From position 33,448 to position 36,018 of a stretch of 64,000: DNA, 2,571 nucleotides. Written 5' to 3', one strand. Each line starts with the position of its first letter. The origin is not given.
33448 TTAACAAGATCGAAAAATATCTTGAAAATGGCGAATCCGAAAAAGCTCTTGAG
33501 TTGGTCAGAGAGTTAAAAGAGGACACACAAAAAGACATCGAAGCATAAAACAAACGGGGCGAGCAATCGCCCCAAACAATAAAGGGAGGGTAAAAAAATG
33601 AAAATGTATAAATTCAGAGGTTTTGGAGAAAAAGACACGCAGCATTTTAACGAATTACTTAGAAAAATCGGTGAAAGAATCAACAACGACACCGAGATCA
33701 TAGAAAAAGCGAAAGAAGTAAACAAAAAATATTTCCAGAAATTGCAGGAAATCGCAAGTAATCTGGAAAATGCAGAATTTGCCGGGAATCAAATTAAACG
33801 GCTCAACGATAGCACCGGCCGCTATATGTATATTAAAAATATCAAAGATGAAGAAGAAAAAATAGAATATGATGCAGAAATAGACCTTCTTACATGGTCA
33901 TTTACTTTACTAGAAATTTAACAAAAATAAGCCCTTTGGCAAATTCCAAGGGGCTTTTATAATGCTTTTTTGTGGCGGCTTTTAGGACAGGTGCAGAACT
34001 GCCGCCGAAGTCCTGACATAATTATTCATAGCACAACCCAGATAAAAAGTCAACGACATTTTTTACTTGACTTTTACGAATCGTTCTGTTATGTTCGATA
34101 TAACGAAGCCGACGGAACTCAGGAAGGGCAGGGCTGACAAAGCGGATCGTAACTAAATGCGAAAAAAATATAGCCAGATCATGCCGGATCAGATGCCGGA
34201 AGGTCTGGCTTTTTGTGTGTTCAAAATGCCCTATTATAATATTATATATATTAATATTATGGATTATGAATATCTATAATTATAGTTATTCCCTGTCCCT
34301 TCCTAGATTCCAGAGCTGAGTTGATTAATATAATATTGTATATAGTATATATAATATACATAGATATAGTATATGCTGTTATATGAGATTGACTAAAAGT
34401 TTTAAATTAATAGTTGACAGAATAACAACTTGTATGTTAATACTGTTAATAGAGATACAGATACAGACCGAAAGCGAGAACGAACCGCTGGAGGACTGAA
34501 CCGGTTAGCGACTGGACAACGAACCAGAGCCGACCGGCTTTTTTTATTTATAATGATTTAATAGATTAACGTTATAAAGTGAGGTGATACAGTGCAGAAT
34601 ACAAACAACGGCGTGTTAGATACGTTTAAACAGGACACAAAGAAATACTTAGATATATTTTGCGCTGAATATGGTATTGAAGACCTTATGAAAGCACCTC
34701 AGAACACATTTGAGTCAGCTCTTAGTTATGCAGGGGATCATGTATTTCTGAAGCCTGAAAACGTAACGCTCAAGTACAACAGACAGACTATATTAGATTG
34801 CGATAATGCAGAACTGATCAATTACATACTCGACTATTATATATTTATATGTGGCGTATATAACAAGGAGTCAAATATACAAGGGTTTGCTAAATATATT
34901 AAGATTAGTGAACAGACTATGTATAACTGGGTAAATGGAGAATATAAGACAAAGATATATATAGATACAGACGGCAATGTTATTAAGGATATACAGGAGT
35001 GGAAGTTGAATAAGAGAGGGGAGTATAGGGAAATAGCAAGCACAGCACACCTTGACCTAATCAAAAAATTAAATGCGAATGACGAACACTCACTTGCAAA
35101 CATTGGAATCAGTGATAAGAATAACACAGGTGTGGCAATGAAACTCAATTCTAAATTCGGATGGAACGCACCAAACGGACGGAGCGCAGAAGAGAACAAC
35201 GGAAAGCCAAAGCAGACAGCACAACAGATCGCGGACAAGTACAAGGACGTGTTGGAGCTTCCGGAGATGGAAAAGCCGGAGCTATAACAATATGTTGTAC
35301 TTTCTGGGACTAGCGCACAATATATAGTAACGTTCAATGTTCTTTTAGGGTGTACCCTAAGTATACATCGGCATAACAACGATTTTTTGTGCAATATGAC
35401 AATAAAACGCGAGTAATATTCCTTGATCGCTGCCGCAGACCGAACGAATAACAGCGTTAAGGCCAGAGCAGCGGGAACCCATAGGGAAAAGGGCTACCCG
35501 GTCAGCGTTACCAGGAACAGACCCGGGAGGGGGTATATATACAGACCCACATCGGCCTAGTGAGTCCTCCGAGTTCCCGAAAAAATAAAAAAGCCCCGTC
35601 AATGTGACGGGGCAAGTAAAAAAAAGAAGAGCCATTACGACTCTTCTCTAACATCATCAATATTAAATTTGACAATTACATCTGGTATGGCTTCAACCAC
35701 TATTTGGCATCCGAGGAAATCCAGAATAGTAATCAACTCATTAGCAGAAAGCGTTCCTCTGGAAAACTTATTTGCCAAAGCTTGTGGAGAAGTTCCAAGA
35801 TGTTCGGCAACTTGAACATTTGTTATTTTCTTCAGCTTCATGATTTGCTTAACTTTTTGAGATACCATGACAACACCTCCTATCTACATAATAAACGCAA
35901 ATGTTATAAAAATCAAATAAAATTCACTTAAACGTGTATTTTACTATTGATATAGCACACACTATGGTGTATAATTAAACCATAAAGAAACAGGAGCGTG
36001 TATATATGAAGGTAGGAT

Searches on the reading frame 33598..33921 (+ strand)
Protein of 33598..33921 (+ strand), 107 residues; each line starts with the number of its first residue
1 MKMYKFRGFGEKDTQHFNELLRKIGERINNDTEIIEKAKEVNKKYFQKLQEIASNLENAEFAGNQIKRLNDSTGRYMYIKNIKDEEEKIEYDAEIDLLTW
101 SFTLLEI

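Call 8: search_protein_families(library=pfam, proteins=[window:33598-33921:+], max_evalue=1)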
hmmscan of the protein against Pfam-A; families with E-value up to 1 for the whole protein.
window:33598-33921:+ (107 aa): 7 families
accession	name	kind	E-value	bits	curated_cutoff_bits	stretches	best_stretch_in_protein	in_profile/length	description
PF04546.19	Sigma70_ner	-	0.0033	17.8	29.7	1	12-89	74-149/210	Sigma-70, non-essential region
PF04065.20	Not3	-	0.0063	16.4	25.8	1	26-86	159-219/231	Not1 N-terminal domain, CCR4-Not complex component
PF01763.21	Herpes_UL6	-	0.013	14.5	27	1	18-75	363-421/562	Herpesvirus UL6 like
PF24036.1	DUF7345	-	0.022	15.4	27.5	1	48-103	35-88/132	Domain of unknown function (DUF7345)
PF13475.11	DUF4116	-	0.024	14.6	24.9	1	16-47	11-42/49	Domain of unknown function (DUF4116)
PF16476.10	DUF5053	-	0.029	14.5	26.6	0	47-72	31-56/71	Domain of unknown function (DUF5053)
PF16736.11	sCache_like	-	0.12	13.2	27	1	14-91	29-111/117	Single Cache-like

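Call 9: search_protein_families(library=phrogs, proteins=[window:33598-33921:+], max_evalue=0.1)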
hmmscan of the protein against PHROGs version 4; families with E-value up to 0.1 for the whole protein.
window:33598-33921:+ (107 aa): 1 family
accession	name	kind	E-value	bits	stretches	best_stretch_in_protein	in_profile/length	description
phrog_7970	-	head and packaging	0.036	14.4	1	18-103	109-198/319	virion structural protein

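Call 62: search_solved_structures(query=window:33598-33918:+, max_evalue=1)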
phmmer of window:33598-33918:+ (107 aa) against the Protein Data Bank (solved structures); distinct sequences matched with E-value up to 1: 3.
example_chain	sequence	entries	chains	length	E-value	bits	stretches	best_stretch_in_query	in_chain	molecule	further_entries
1wyy_A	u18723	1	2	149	0.043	17.6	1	3-98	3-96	E2 Glycoprotein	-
7yh2_A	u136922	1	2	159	0.67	13.8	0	11-40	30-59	TRAPPC3 from Thorarchaeota AB25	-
6m3w_A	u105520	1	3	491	0.94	13.3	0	3-98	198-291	Spike glycoprotein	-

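Call 68: search_protein_families(library=ncbifam, proteins=[window:33598-33918:+], max_evalue=0.01)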
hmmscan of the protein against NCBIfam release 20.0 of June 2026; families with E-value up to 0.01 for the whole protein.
window:33598-33918:+ (107 aa): 0 families

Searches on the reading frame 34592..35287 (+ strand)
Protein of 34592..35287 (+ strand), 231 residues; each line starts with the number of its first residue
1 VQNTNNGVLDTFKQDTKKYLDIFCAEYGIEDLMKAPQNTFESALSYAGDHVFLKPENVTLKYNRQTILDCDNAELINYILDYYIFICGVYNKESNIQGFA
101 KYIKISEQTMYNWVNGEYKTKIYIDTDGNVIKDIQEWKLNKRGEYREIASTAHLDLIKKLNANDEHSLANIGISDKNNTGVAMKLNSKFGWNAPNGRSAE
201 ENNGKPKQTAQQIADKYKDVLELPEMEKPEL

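Call 8: search_protein_families(library=pfam, proteins=[window:34592-35287:+], max_evalue=1)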
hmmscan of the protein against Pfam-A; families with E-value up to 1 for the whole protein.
window:34592-35287:+ (231 aa): 2 families
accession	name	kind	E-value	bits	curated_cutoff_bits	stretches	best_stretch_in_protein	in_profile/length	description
PF16677.11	GP3_package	-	9.7e-06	26.1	29.4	1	89-192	29-100/105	DNA-packaging protein gp3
PF13443.12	HTH_26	-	0.029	15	22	1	96-119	13-36/63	Cro/C1-type HTH DNA-binding domain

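Call 9: search_protein_families(library=phrogs, proteins=[window:34592-35287:+], max_evalue=0.1)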
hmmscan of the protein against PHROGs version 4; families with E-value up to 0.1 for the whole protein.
window:34592-35287:+ (231 aa): 2 families
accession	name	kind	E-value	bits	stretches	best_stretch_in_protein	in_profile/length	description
phrog_15513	-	unknown function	0.02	16.4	1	71-102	12-43/80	-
phrog_2538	-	head and packaging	0.058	14.5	0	92-117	17-42/129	terminase small subunit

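Call 68: search_protein_families(library=ncbifam, proteins=[window:34592-35284:+], max_evalue=0.01)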
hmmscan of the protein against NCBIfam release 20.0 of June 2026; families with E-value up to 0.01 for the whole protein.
window:34592-35284:+ (231 aa): 0 families

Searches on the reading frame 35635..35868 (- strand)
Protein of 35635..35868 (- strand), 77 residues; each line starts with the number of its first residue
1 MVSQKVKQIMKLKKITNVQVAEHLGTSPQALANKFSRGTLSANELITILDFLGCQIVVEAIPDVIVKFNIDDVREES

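Call 8: search_protein_families(library=pfam, proteins=[window:35635-35868:-], max_evalue=1)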
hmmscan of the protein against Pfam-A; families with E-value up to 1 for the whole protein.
window:35635-35868:- (77 aa): 8 families
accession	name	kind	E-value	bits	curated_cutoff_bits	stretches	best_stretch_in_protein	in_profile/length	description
PF20075.5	DUF6471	-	6.9e-08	32.7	26.8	1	2-56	5-64/65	Domain of unknown function (DUF6471)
PF13443.12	HTH_26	-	1.5e-05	25.6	22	1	5-56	1-54/63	Cro/C1-type HTH DNA-binding domain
PF01381.28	HTH_3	-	0.0001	22.7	23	1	6-56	1-52/55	Helix-turn-helix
PF07022.19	Phage_CI_repr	-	0.012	16.3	22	1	7-53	4-51/65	Bacteriophage CI repressor helix-turn-helix domain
PF06892.16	Phage_CP76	-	0.019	15.3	26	1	14-51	15-56/146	Phage regulatory protein CII (CP76)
PF12844.13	HTH_19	-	0.082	13.3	30.2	1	4-53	2-52/64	Helix-turn-helix domain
PF17762.8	HTH_ParB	-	0.092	13.3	22.6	1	4-35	10-41/102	ParB HTH domain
PF11836.14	Phage_TAC_11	-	0.22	12.1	27.8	1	21-49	26-54/96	Phage tail tube protein, GTA-gp10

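Call 9: search_protein_families(library=phrogs, proteins=[window:35635-35868:-], max_evalue=0.1)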
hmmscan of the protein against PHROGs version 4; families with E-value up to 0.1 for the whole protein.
window:35635-35868:- (77 aa): 15 families
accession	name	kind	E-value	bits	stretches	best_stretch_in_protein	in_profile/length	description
phrog_4583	-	transcription regulation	4.1e-05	24.5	1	2-56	11-66/81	transcriptional repressor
phrog_4779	-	transcription regulation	0.00011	23.7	1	1-57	2-57/98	transcriptional regulator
phrog_101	-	transcription regulation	0.00021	22.1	1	19-61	40-86/203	CII-like transcriptional activator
phrog_38278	-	unknown function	0.00037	21.5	1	3-58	19-74/180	-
phrog_3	-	transcription regulation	0.00048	21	1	1-59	88-141/430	transcriptional repressor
phrog_725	-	transcription regulation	0.00075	20.4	1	11-59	22-68/101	CII-like regulator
phrog_8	-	transcription regulation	0.00081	19.9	1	1-53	76-129/346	transcriptional regulator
phrog_8522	-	DNA, RNA and nucleotide metabolism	0.0068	17.9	1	2-58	8-65/71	HTH DNA binding protein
phrog_1728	-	transcription regulation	0.011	15.6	1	3-52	5-55/380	transcriptional regulator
phrog_4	-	transcription regulation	0.014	15.4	1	3-55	138-187/400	transcriptional repressor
phrog_769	-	transcription regulation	0.022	15.8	1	3-47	13-57/89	transcriptional repressor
phrog_7061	-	DNA, RNA and nucleotide metabolism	0.036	15.6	1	11-30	41-60/70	HTH DNA binding protein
phrog_1373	-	transcription regulation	0.04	14.9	1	4-48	66-111/166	transcriptional regulator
phrog_9668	-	integration and excision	0.049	14.8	1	6-40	7-41/114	excisionase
phrog_1337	-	DNA, RNA and nucleotide metabolism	0.072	13.4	1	3-47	16-60/316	DNA binding protein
